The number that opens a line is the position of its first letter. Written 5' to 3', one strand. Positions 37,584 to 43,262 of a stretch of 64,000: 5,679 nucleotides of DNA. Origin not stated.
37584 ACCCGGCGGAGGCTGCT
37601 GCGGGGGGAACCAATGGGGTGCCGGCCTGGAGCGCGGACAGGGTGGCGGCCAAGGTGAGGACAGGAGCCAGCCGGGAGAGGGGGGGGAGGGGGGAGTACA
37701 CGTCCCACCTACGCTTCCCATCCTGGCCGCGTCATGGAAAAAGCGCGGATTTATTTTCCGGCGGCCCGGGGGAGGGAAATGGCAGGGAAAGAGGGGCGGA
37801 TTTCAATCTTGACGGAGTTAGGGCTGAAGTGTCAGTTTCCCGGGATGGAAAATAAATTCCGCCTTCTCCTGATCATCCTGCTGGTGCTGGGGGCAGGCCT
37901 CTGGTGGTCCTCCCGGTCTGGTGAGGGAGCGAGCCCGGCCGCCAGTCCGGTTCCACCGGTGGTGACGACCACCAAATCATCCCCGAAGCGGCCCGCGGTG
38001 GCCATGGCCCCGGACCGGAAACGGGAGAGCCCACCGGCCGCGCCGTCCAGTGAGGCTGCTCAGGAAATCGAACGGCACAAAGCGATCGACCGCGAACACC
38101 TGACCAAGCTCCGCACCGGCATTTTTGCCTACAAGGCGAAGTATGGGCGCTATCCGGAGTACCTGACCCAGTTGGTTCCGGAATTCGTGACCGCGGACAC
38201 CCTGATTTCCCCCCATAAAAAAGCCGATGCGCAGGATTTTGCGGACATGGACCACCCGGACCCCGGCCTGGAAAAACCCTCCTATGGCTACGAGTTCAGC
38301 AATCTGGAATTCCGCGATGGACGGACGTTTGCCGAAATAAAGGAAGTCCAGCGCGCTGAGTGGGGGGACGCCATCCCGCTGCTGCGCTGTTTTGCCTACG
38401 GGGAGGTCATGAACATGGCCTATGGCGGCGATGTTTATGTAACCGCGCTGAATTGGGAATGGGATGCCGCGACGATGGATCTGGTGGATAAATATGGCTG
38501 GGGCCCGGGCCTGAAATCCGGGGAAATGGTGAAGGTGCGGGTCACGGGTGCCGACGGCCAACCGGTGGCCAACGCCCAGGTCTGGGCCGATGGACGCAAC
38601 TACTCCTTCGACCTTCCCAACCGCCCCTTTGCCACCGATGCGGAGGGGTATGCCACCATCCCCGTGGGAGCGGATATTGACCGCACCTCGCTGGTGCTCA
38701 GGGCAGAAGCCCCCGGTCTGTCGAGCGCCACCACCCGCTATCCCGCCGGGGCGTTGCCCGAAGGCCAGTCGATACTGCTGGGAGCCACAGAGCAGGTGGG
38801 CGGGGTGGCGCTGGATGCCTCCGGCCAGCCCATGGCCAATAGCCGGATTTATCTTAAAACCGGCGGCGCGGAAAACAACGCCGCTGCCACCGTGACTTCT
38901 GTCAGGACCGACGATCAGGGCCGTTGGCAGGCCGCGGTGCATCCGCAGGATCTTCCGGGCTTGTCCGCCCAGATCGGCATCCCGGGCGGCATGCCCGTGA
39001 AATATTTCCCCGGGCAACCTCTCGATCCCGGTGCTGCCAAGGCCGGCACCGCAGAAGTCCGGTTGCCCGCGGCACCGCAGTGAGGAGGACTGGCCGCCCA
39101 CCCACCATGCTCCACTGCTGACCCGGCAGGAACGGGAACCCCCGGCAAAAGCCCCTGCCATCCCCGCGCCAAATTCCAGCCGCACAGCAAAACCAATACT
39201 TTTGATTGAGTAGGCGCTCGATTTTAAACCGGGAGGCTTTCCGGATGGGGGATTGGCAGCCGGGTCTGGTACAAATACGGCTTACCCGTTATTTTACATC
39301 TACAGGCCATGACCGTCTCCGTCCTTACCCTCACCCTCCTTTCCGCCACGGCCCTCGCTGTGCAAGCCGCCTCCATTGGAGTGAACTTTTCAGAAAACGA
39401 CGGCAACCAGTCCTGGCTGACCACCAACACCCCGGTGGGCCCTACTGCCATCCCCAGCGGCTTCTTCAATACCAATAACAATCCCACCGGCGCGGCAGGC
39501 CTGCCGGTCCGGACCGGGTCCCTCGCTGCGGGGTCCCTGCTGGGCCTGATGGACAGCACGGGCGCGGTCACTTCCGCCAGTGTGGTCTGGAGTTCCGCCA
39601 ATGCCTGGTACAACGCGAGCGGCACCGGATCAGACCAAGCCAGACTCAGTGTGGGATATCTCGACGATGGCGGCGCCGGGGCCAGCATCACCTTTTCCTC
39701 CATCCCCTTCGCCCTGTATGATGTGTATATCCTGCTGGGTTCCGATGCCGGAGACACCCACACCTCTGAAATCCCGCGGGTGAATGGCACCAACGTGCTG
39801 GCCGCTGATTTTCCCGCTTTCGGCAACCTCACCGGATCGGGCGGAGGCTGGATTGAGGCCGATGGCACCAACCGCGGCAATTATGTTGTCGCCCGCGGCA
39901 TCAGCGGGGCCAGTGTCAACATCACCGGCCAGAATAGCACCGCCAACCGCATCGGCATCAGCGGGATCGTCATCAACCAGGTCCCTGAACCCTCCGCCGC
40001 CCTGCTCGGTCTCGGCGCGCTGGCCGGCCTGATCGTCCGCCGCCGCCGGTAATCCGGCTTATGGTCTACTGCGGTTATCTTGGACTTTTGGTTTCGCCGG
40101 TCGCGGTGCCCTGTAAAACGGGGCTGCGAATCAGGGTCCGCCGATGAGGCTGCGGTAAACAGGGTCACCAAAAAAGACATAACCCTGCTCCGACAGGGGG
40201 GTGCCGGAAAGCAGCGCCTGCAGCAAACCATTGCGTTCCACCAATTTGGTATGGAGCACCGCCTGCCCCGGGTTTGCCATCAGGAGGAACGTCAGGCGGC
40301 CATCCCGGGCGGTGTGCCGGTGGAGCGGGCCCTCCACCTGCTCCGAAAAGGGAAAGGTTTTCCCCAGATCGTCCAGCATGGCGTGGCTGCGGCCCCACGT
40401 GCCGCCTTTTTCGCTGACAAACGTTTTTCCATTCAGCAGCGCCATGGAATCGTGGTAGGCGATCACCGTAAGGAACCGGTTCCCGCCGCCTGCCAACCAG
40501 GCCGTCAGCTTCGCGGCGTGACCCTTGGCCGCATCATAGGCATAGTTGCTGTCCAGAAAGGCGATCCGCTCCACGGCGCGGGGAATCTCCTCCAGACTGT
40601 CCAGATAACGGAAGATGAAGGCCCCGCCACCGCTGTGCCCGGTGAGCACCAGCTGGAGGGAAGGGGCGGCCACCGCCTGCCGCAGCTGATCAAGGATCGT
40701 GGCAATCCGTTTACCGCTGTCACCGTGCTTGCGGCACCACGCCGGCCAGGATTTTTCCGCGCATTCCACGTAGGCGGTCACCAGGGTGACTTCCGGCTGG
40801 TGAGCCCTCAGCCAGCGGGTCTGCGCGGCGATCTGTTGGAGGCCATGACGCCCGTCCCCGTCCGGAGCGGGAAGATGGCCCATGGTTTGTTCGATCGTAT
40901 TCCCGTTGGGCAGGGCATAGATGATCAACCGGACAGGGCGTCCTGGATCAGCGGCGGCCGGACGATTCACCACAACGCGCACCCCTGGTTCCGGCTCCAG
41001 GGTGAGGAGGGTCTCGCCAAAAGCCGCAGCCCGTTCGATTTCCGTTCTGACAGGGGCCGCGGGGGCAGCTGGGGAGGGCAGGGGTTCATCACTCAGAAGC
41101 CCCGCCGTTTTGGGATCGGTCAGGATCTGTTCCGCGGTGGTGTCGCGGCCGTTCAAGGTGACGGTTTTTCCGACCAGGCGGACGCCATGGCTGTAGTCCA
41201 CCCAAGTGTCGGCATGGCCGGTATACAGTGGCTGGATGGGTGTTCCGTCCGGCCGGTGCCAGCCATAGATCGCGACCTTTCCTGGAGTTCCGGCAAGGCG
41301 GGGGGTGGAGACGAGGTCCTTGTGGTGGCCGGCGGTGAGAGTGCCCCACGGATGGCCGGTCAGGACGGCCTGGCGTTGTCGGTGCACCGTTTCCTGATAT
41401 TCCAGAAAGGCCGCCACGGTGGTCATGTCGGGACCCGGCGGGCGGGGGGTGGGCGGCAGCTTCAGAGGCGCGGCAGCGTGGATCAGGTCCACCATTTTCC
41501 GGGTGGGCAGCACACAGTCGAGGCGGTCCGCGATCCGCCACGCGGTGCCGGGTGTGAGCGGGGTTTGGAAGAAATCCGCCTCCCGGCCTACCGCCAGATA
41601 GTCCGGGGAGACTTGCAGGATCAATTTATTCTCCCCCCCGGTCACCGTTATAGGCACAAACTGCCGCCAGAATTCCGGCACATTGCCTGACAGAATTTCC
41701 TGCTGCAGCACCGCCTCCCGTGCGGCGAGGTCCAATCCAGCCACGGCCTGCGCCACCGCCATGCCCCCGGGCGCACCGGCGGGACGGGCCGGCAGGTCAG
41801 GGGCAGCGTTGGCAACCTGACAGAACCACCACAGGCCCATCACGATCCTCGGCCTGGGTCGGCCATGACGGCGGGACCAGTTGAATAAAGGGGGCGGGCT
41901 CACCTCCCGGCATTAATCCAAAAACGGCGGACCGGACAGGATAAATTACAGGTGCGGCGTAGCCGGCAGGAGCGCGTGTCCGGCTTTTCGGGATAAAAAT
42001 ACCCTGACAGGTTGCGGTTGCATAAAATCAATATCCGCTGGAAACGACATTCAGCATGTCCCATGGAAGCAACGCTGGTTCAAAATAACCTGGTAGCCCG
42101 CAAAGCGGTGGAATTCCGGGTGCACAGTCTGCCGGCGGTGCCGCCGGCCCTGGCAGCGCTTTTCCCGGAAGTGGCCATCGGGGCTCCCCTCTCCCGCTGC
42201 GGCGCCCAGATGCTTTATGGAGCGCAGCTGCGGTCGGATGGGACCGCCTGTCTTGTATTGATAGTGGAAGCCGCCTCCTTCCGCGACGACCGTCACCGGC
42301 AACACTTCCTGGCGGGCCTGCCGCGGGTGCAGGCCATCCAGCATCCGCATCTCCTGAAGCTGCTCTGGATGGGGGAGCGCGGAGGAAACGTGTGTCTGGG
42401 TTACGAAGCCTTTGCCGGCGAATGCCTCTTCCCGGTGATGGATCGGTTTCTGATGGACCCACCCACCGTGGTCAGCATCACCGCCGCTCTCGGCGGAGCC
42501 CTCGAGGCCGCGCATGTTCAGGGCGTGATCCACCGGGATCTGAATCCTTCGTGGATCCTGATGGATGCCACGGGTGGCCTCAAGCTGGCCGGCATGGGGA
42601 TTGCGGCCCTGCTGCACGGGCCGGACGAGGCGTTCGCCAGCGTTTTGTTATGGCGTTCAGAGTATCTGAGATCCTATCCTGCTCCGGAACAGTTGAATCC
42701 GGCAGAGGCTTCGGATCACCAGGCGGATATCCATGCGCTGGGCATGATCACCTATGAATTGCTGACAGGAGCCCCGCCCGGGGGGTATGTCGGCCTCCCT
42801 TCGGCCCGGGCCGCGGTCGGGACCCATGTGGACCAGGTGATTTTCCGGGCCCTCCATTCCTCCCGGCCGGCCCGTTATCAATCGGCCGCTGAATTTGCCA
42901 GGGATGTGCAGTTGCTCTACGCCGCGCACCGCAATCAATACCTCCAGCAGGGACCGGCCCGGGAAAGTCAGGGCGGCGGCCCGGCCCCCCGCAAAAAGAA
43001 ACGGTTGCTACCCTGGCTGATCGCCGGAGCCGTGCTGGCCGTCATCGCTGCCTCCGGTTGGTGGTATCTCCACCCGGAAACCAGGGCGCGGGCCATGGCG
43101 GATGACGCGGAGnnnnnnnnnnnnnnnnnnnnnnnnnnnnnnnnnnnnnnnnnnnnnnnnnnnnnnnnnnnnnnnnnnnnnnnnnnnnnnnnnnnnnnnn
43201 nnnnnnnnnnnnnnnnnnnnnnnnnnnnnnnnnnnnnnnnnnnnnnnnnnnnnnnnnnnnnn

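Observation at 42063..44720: Kinase-LRR-FGE fusion in which the kinase domain lacks three catalytic residues (predicted pseudokinase)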

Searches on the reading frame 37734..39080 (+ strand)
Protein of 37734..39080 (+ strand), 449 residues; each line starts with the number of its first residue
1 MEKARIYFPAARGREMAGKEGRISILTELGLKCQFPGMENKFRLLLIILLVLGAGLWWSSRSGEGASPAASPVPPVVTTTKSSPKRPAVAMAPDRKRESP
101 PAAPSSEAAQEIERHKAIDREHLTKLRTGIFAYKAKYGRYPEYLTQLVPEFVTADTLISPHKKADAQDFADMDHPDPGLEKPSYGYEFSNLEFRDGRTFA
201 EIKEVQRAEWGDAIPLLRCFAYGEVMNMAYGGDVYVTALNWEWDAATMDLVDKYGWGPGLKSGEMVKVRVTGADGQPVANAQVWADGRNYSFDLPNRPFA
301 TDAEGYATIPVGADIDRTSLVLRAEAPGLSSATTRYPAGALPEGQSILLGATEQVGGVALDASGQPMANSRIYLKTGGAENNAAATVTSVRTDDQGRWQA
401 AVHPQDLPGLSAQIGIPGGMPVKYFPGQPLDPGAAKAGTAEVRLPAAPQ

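Call 23: search_protein_families(library=pfam, proteins=[window:37734-39080:+], max_evalue=0.01)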
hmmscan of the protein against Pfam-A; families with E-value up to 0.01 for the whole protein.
window:37734-39080:+ (449 aa): 6 families
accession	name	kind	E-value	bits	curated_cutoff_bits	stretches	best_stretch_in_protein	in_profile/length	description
PF13620.12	CarboxypepD_reg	-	5.6e-10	39.9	32.3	1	266-334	2-64/82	Carboxypeptidase regulatory-like domain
PF10670.15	DUF4198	-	4.6e-08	33.9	34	1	259-311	142-195/209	Domain of unknown function (DUF4198)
PF02369.22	Big_1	-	9.4e-08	32.5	34.9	1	265-312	20-67/93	Bacterial Ig-like domain (group 1)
PF17789.7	MG4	-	0.0003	21.4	24.7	0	266-325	18-74/95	Macroglobulin domain MG4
PF24107.1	DUF7382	-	0.00042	20.6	27.4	0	265-309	21-64/65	Domain of unknown function (DUF7382)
PF08400.16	phage_tail_N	-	0.0036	17.8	26.6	1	355-401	5-52/134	Prophage tail fibre N-terminal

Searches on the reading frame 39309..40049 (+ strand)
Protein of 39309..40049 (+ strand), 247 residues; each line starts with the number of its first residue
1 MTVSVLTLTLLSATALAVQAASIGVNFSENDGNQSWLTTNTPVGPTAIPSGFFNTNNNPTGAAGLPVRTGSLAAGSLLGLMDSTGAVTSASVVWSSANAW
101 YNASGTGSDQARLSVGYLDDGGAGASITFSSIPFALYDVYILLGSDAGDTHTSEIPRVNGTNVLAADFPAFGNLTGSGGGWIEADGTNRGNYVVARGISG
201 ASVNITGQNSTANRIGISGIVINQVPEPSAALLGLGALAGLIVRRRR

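Call 23: search_protein_families(library=pfam, proteins=[window:39309-40049:+], max_evalue=0.01)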
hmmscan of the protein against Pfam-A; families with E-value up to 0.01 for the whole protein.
window:39309-40049:+ (247 aa): 1 family
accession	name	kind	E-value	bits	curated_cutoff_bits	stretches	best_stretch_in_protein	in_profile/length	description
PF07589.16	PEP-CTERM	-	0.00016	22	20.7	1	224-246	1-24/24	PEP-CTERM motif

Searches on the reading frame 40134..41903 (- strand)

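Call 23: search_protein_families(library=pfam, proteins=[window:40134-41903:-], max_evalue=0.01)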
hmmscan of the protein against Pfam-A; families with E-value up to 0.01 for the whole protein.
window:40134-41903:- (590 aa): 1 family
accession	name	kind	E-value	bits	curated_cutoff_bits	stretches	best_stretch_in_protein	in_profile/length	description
PF00561.26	Abhydrolase_1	-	0.0011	19.1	25.8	0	403-471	55-124/245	alpha/beta hydrolase fold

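Call 86: search_protein_families(library=padloc, proteins=[window:40134-41903:-], max_evalue=0.001)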
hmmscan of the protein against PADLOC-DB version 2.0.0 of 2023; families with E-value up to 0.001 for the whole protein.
window:40134-41903:- (590 aa): 0 families

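Call 87: search_protein_families(library=ncbifam, proteins=[window:40134-41903:-], max_evalue=0.01)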
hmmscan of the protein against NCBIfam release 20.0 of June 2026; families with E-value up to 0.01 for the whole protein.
window:40134-41903:- (590 aa): 0 families

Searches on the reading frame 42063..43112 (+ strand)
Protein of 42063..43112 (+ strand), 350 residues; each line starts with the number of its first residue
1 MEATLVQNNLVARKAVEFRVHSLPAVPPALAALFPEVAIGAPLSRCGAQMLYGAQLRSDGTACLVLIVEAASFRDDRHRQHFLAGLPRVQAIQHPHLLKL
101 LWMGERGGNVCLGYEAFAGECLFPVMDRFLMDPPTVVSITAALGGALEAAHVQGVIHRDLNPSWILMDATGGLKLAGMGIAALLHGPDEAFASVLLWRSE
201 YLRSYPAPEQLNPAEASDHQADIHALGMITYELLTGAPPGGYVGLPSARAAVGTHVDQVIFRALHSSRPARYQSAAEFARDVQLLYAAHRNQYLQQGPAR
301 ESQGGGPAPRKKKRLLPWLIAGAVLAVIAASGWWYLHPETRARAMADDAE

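Call 67: predict_structure(alignment_id=A5)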
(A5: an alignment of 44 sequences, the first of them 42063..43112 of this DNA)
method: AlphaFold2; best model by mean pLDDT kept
length: 350 residues; sequences in the alignment: 44
mean_pLDDT: 83.1   pTM: 0.77
mean pLDDT of the five models: 83.1, 82.3, 81.4, 80.9, 80.7
residues with pLDDT >= 90: 198; 70-90: 87; 50-70: 24; < 50: 41
segments of 3 or more residues with pLDDT < 50: 1-21, 300-313, 348-350
pLDDT, mean of each block of 10 residues (from residue 1): 33 38 79 95 86 96 96 93 97 98 96 96 89 95 98 96 94 96 82 70 81 89 97 90 84 89 96 98 89 66 42 61 85 70 48
secondary structure, 60 per line:
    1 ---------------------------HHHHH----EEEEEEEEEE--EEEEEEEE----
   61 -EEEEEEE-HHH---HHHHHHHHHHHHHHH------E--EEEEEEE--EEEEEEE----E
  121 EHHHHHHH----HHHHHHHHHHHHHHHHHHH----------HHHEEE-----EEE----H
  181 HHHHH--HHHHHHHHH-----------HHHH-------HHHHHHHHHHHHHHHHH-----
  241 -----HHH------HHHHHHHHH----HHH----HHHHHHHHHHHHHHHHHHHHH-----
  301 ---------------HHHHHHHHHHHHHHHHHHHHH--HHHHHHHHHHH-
elements in order: H28-32 E37-46 E49-56 E62-68 H76-90 E100-106 E109-115 H122-128 H133-151 E165-167 E173-175 H180-185 H188-196 H208-211 H219-235 H255-263 H275-295 H316-336 H339-349

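Call 71: fold_search(model_id=the predicted structure, library=pdb)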
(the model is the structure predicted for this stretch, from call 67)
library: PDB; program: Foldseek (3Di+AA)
matches with E <= 10: 2000; with E <= 0.001: 1999
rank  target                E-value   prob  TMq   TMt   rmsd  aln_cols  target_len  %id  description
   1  5m07_B                4.5e-17  1.00  0.57  0.79   3.4       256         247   26  Crystal structure of Mycobacterium tuberculosis PknI kinase domain, C20A mutant (released 2017-01-11)
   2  6i2p_A                4.5e-17  1.00  0.55  0.69   5.3       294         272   24  Crystal structure of the Mycobacterium tuberculosis PknB kinase domain (L33E mutant) in complex with its substrate Gar (released 2019-05-22)
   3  5m07_A                1.9e-16  1.00  0.57  0.78   3.7       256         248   26  Crystal structure of Mycobacterium tuberculosis PknI kinase domain, C20A mutant (released 2017-01-11)
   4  5m06_A                3.4e-16  1.00  0.56  0.78   3.6       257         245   27  Crystal structure of Mycobacterium tuberculosis PknI kinase domain (released 2017-01-11)
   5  6i2p_B                4.0e-16  1.00  0.55  0.71   5.4       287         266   24  Crystal structure of the Mycobacterium tuberculosis PknB kinase domain (L33E mutant) in complex with its substrate Gar (released 2019-05-22)
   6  5m09_A                5.0e-16  1.00  0.57  0.79   3.6       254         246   25  Crystal structure of Mycobacterium tuberculosis PknI kinase domain, C20A_R136N double mutant (released 2017-01-11)
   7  5m09_B                5.0e-16  1.00  0.58  0.80   3.4       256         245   25  Crystal structure of Mycobacterium tuberculosis PknI kinase domain, C20A_R136N double mutant (released 2017-01-11)
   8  5m06_B                6.0e-16  1.00  0.56  0.77   3.9       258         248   26  Crystal structure of Mycobacterium tuberculosis PknI kinase domain (released 2017-01-11)
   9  5m08_B                8.3e-16  1.00  0.58  0.78   3.5       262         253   24  Crystal structure of Mycobacterium tuberculosis PknI kinase domain, C20A_R136A double mutant (released 2017-01-11)
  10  5m08_A                9.3e-16  1.00  0.57  0.78   3.7       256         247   25  Crystal structure of Mycobacterium tuberculosis PknI kinase domain, C20A_R136A double mutant (released 2017-01-11)
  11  3ori_A                9.3e-16  1.00  0.59  0.75   3.6       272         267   25  Mycobacterium tuberculosis PknB kinase domain L33D mutant (crystal form 1) (released 2010-12-15)
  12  3oro                  9.3e-16  1.00  0.56  0.71   4.6       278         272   25  Mycobacterium tuberculosis PknB kinase domain L33D mutant (crystal form 4) (released 2010-12-15)
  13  5xka_B                1.4e-15  1.00  0.57  0.77   4.1       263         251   26  Crystal structure of M.tuberculosis PknI kinase domain (released 2018-05-16)
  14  5xka_A                1.7e-15  1.00  0.57  0.76   4.1       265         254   27  Crystal structure of M.tuberculosis PknI kinase domain (released 2018-05-16)
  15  5u94                  2.1e-15  1.00  0.59  0.77   3.8       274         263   25  Crystal structure of the Mycobacterium tuberculosis PASTA kinase PknB in complex with the potential theraputic kinase in (released 2017-12-20)
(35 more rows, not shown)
